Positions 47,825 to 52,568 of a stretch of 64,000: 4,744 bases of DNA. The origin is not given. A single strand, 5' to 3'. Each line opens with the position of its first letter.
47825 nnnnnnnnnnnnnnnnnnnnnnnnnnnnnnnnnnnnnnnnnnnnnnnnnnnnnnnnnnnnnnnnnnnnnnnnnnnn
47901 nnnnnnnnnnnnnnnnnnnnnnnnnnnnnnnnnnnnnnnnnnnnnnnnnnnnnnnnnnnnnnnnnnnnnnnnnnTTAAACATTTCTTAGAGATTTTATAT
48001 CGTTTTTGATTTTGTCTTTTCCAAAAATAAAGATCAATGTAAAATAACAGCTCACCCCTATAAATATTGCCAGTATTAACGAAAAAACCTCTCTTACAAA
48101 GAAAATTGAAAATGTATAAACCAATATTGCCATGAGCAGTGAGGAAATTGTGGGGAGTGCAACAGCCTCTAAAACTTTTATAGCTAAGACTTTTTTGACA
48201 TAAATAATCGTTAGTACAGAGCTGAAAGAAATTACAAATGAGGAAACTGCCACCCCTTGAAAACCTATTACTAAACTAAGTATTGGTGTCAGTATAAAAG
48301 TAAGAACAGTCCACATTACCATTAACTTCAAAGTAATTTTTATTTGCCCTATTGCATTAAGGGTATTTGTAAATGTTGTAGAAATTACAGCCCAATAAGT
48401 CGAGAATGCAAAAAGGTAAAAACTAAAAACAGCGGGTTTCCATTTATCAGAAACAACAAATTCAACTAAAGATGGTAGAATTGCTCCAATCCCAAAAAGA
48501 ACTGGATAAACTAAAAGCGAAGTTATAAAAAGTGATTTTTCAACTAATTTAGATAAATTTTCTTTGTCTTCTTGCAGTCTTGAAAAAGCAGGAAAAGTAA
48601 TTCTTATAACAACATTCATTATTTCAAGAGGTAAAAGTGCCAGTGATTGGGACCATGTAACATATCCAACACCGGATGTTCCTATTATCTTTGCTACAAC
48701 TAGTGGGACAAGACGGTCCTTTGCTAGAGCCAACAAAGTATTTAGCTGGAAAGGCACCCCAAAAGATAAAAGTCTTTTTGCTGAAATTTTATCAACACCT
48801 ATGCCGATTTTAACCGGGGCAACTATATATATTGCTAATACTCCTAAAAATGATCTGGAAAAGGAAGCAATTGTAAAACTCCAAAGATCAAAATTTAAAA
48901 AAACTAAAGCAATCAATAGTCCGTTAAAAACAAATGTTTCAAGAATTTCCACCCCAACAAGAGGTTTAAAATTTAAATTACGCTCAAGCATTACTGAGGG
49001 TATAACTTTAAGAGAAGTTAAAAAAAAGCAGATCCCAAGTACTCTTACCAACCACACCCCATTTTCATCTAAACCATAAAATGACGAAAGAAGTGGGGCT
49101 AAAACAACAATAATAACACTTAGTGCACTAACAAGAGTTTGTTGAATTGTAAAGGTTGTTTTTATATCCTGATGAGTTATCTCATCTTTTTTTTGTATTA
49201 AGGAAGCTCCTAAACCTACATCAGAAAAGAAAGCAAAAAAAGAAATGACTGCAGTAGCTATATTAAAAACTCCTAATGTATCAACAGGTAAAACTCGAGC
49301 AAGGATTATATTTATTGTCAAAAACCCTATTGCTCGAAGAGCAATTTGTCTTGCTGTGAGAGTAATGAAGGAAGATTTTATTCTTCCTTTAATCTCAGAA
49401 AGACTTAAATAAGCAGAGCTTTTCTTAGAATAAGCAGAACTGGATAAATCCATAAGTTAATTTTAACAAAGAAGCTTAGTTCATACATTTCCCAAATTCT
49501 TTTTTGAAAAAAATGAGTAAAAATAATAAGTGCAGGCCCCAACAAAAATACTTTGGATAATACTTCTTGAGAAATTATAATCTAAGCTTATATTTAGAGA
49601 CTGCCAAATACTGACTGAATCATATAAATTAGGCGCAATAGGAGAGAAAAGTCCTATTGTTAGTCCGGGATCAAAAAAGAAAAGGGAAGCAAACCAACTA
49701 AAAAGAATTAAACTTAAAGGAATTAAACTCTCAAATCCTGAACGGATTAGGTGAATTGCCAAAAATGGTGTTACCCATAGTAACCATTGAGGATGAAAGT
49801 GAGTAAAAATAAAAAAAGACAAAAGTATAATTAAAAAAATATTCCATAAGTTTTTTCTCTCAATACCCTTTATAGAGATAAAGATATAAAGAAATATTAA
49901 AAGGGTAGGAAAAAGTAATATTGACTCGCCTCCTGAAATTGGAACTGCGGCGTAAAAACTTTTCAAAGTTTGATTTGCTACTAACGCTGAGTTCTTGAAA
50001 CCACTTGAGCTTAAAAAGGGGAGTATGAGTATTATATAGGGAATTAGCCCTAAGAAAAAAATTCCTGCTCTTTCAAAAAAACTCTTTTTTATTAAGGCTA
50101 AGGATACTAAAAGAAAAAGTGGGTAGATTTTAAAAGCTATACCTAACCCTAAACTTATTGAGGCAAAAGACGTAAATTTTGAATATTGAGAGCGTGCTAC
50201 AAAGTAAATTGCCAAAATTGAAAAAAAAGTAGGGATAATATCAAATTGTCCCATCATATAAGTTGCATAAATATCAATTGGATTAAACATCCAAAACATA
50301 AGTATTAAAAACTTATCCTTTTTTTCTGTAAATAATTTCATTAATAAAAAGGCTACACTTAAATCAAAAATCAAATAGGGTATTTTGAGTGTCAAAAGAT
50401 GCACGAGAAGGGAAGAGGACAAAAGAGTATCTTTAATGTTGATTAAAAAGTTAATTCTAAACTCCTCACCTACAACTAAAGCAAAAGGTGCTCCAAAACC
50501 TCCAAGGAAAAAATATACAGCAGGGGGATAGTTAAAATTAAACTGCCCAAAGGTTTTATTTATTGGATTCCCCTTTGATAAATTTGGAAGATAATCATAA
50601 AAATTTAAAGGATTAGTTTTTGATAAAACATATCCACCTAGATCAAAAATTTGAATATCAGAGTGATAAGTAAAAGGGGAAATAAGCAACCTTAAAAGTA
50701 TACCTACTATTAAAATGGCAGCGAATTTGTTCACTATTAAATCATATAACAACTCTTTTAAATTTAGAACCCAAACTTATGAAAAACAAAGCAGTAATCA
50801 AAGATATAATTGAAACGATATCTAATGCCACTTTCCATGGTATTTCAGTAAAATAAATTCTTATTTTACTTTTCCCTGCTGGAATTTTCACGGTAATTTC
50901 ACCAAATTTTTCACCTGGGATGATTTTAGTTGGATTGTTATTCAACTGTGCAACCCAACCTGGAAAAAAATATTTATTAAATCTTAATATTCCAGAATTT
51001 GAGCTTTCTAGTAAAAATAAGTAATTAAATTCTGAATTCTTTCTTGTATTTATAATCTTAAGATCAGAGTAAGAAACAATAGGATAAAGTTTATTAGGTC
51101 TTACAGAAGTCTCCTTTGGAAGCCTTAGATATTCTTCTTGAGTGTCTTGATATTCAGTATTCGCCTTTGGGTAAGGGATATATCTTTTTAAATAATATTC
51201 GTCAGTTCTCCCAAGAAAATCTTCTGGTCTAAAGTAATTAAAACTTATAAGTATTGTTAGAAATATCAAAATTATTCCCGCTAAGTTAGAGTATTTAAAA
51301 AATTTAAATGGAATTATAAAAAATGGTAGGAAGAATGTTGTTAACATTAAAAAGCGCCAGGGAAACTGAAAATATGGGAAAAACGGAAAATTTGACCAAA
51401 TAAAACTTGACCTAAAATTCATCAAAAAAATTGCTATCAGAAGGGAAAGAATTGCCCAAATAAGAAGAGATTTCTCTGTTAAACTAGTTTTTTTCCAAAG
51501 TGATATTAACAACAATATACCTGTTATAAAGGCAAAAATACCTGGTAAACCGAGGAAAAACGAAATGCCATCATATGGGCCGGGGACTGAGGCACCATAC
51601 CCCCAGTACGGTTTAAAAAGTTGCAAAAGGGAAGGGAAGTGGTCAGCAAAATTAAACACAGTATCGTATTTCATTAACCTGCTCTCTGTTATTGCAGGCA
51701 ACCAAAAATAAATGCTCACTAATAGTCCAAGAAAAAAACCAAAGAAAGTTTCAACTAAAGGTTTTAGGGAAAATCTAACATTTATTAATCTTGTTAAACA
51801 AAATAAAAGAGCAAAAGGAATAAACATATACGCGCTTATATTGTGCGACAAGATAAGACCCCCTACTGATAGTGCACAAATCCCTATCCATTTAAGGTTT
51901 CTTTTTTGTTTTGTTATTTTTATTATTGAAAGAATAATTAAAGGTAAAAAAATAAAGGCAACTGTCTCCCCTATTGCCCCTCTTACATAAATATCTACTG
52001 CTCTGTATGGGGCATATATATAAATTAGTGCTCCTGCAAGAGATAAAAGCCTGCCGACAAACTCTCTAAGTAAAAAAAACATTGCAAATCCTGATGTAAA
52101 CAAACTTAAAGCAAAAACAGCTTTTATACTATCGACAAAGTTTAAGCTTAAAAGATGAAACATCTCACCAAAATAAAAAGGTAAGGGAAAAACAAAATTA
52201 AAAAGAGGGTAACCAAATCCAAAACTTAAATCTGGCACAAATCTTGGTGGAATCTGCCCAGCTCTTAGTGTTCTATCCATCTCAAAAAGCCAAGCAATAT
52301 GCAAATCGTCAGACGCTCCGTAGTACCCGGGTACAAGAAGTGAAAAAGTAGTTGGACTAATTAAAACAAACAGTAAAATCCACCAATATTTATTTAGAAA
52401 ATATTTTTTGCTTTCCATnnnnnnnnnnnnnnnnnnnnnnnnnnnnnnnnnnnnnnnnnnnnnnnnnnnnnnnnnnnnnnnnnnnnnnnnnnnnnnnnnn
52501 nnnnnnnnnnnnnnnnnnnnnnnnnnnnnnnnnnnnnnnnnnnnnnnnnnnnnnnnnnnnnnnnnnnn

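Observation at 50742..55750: Tandem triplet of an unclassified membrane family with invariant 'PG[YF][YF]…DDL.I…RWVPD…G[FY]P' N-terminal loop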

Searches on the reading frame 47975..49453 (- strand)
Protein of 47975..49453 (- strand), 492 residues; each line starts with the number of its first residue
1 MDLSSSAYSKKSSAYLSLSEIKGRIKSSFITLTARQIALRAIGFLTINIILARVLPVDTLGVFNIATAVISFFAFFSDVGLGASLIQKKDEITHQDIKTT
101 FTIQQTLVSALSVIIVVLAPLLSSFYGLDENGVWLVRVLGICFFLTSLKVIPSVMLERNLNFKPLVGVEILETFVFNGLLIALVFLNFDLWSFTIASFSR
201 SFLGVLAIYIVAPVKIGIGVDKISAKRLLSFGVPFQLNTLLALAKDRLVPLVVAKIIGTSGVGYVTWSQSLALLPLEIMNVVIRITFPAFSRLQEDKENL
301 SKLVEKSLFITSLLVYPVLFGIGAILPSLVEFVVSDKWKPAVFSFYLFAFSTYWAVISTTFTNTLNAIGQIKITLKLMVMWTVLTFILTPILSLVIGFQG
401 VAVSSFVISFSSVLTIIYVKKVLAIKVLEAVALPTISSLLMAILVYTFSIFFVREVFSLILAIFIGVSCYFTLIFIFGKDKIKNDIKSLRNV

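Call 7: search_protein_families(library=ncbifam, proteins=[window:47975-49453:-], max_evalue=0.1)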
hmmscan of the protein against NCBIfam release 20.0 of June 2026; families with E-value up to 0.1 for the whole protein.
window:47975-49453:- (492 aa): 3 families
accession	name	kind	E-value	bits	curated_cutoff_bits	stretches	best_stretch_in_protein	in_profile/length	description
NF007773.0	PRK10459.1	equivalog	6.6e-39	134.2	273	1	42-487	24-476/492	MOP flippase family protein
NF058658.1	Oglyco_Wzx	exception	2.2e-26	92.9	720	1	45-484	29-470/478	O-glycosylation flippase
NF047674.1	TeichurnBiosyTuaB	equivalog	6.3e-25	88.1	580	1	46-475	28-467/469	teichuronic acid biosynthesis protein TuaB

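Call 38: search_protein_families(library=pfam, proteins=[window:47975-49453:-], max_evalue=0.001)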
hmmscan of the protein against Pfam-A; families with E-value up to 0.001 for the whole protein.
window:47975-49453:- (492 aa): 2 families
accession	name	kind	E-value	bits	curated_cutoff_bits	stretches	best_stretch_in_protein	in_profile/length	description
PF13440.11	Polysacc_synt_3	-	1.4e-55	189.1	23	1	50-342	1-292/293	Polysaccharide biosynthesis protein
PF01943.22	Polysacc_synt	-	1.9e-18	67.3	28.2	1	29-294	5-274/274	Polysaccharide biosynthesis protein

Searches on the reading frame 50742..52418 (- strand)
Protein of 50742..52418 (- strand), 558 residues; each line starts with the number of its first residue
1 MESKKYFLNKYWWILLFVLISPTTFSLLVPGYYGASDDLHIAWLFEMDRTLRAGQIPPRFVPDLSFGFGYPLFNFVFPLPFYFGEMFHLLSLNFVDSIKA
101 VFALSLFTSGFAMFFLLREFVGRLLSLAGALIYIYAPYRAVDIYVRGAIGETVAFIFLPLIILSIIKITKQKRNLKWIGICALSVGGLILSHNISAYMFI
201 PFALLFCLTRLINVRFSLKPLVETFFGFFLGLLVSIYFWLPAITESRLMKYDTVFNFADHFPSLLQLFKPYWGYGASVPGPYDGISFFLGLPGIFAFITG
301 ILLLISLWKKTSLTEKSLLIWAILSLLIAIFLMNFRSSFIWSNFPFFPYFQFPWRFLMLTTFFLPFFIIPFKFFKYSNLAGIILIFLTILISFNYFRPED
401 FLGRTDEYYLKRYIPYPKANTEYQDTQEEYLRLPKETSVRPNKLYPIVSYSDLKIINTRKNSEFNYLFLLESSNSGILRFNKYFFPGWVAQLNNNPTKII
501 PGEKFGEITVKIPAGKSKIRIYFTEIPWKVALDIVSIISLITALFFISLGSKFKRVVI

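Call 5: search_protein_families(library=pfam, proteins=[window:50742-52418:-], max_evalue=1)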
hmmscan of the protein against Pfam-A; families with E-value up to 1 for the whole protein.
window:50742-52418:- (558 aa): 2 families
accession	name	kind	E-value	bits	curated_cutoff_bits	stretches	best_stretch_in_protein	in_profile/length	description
PF09586.16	YfhO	-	0.00034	19.6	28.5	1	65-398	69-387/835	Bacterial membrane protein YfhO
PF10131.15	PTPS_related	-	0.00091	18.2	26.4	1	74-397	2-311/621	6-pyruvoyl-tetrahydropterin synthase related domain; membrane protein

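Call 7: search_protein_families(library=ncbifam, proteins=[window:50742-52418:-], max_evalue=0.1)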
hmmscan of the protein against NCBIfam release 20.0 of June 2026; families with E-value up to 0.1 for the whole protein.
window:50742-52418:- (558 aa): 0 families

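Call 8: search_solved_structures(query=A1, max_evalue=10, show_alignments=2)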
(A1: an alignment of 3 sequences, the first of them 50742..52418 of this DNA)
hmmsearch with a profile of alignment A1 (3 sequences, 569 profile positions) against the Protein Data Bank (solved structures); distinct sequences matched with E-value up to 10: 0.

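Call 23: search_protein_representatives(alignment_id=A1)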
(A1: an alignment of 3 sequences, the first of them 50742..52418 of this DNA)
Query: 3 sequences, 569 profile positions. Proteins with E-value up to 0.001 (for the whole library): 16847; up to 1e-10: 12148; up to 1e-30: 5149. The best 150 are listed.
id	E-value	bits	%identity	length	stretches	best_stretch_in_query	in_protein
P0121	1.6e-298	1007.8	-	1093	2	12-562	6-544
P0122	2.0e-203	693.8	-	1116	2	8-563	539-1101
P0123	1.1e-191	655.1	-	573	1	1-559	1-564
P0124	5.0e-186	636.4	-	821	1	17-565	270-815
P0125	6.0e-171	586.6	-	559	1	14-561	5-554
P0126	1.5e-168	578.7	-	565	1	12-559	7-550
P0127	1.3e-160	552.5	-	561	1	12-568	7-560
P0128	1.4e-160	552.4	-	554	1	11-563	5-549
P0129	1.5e-160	552.2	-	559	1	11-557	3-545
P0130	1.9e-155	535.5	-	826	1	12-556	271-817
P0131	6.2e-155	533.7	-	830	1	5-565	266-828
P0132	1.2e-154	532.8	-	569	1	17-561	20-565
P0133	1.3e-154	532.6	-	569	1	6-561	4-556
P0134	1.3e-153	529.4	-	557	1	6-559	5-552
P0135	6.9e-153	527.0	-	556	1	5-564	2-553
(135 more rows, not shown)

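Call 53: search_protein_families(library=pfam, alignment_id=A4, max_evalue=0.01)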
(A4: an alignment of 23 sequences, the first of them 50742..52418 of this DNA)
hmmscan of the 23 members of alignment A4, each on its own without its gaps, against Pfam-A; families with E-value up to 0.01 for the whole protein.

A. member 1, window:50742-52418:- (558 aa): 2 families
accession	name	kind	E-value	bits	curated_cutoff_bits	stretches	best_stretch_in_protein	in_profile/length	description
PF09586.16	YfhO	-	0.00034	19.6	28.5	1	65-398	69-387/835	Bacterial membrane protein YfhO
PF10131.15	PTPS_related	-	0.00091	18.2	26.4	1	74-397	2-311/621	6-pyruvoyl-tetrahydropterin synthase related domain; membrane protein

B. families by the number of members that match (of 23 scanned): 3 families
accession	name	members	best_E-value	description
PF10131.15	PTPS_related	15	1.8e-20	6-pyruvoyl-tetrahydropterin synthase related domain; membrane protein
PF13231.12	PMT_2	12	2e-09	Dolichyl-phosphate-mannose-protein mannosyltransferase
PF09586.16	YfhO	2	6.2e-08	Bacterial membrane protein YfhO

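Call 69: list_cluster_members(proteins=[P0271, window:50742-52418:-, window:54041-55750:-, window:52390-54072:-])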
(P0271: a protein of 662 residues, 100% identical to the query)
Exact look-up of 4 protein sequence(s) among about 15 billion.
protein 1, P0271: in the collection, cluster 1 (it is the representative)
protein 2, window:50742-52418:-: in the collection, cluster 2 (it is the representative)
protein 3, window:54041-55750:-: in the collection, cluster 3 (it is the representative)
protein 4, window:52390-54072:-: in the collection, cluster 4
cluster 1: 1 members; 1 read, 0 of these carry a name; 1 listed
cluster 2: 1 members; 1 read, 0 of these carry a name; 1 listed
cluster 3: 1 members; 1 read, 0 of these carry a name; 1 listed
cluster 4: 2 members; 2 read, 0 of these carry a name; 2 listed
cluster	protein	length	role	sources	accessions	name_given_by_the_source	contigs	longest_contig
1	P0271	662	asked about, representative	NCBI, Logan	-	-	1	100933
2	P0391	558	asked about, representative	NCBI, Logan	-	-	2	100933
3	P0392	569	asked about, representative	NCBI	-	-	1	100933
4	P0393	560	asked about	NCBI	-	-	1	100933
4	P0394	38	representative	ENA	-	-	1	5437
